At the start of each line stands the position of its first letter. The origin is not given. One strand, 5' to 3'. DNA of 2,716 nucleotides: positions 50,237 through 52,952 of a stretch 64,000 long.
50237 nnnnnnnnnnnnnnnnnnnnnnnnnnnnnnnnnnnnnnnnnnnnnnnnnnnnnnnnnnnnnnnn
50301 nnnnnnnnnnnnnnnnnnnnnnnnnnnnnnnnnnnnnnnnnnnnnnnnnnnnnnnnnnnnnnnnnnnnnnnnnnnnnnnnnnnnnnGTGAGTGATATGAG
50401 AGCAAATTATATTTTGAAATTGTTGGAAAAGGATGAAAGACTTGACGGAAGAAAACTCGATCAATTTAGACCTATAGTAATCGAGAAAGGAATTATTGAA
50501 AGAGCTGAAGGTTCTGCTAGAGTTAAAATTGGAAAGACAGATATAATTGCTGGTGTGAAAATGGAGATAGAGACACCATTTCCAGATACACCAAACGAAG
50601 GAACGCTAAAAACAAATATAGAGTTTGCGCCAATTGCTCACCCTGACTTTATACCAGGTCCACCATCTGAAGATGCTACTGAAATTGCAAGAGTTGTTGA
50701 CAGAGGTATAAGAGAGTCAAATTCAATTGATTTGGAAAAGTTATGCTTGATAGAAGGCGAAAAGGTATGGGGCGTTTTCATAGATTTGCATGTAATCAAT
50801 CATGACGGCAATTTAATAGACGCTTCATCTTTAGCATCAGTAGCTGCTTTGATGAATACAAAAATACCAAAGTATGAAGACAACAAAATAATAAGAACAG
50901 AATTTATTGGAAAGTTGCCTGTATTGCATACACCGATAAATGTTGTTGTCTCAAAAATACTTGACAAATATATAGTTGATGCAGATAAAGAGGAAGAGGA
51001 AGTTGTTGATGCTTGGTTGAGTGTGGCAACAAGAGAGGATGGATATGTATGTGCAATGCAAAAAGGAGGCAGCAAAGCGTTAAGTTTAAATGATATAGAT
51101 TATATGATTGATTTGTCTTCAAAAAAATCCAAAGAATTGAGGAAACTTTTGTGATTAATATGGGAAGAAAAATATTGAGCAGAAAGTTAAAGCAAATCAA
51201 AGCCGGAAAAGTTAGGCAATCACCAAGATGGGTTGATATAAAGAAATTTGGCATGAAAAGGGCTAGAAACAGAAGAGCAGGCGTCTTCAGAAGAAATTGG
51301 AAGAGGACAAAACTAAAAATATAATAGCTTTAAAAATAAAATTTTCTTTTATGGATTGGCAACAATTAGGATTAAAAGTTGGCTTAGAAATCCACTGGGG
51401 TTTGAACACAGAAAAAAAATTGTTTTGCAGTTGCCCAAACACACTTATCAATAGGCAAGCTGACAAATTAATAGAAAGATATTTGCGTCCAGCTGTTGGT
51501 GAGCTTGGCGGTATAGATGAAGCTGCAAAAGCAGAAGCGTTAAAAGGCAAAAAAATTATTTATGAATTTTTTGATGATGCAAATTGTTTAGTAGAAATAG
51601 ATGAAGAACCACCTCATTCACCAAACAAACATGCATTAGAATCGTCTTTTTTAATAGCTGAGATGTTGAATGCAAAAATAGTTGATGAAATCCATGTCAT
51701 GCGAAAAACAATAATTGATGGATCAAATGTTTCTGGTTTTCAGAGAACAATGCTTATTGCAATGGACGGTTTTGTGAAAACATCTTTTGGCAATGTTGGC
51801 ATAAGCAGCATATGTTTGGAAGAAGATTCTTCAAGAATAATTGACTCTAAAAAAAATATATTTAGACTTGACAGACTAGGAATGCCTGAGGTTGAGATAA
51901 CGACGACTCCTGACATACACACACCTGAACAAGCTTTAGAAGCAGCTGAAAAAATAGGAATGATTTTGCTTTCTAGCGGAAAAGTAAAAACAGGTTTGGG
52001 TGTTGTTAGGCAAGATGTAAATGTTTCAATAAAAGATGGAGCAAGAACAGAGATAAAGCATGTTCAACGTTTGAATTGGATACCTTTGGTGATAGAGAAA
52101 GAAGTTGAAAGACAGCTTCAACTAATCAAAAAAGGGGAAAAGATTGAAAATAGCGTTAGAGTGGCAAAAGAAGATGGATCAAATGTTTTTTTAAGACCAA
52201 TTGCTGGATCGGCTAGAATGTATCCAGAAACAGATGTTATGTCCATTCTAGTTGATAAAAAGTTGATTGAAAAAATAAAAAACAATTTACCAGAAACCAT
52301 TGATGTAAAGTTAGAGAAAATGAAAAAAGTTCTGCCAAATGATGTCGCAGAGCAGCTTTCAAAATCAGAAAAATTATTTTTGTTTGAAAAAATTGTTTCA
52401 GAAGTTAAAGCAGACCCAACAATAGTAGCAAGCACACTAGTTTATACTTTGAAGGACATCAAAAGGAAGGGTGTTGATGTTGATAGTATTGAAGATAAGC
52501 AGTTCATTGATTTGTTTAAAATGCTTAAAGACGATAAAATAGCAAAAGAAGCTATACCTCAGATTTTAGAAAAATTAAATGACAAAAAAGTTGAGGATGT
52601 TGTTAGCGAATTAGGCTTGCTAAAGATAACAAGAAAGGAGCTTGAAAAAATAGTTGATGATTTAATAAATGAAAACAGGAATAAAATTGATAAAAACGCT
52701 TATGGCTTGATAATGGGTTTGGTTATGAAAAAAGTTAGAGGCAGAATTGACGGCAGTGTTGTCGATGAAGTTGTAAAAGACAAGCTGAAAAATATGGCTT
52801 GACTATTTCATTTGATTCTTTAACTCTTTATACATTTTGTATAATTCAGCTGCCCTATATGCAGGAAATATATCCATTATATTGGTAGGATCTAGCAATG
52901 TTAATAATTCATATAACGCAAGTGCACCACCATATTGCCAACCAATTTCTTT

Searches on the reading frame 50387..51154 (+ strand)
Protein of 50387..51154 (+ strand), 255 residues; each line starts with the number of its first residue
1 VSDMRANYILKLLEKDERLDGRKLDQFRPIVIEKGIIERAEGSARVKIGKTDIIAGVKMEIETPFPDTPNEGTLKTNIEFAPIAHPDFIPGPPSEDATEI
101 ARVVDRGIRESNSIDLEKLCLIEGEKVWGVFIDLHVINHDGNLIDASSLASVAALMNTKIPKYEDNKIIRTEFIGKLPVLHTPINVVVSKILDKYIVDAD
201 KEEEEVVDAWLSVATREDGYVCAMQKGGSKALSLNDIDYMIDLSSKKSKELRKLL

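Call 36: search_protein_families(library=pfam, proteins=[window:50387-51154:+], max_evalue=0.00001)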
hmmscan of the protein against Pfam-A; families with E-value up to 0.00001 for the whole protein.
window:50387-51154:+ (255 aa): 2 families
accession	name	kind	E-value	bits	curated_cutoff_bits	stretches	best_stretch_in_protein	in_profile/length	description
PF01138.27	RNase_PH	-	6.4e-37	127.3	25.5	1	26-161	1-130/130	3' exoribonuclease family, domain 1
PF03725.20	RNase_PH_C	-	7.6e-12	45.4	20.8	1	182-246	2-66/67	3' exoribonuclease family, domain 2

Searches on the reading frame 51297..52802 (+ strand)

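Call 57: search_protein_families(library=pfam, proteins=[window:51297-52802:+], max_evalue=0.000001)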
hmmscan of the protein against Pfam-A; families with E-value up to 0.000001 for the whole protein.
window:51297-52802:+ (501 aa): 2 families
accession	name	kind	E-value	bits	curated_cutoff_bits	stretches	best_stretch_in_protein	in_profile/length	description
PF02934.20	GatB_N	-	6e-52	177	23.4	1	27-325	2-277/277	GatB/GatE catalytic domain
PF02637.23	GatB_Yqey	-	8.8e-26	91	27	1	362-497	2-148/148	GatB domain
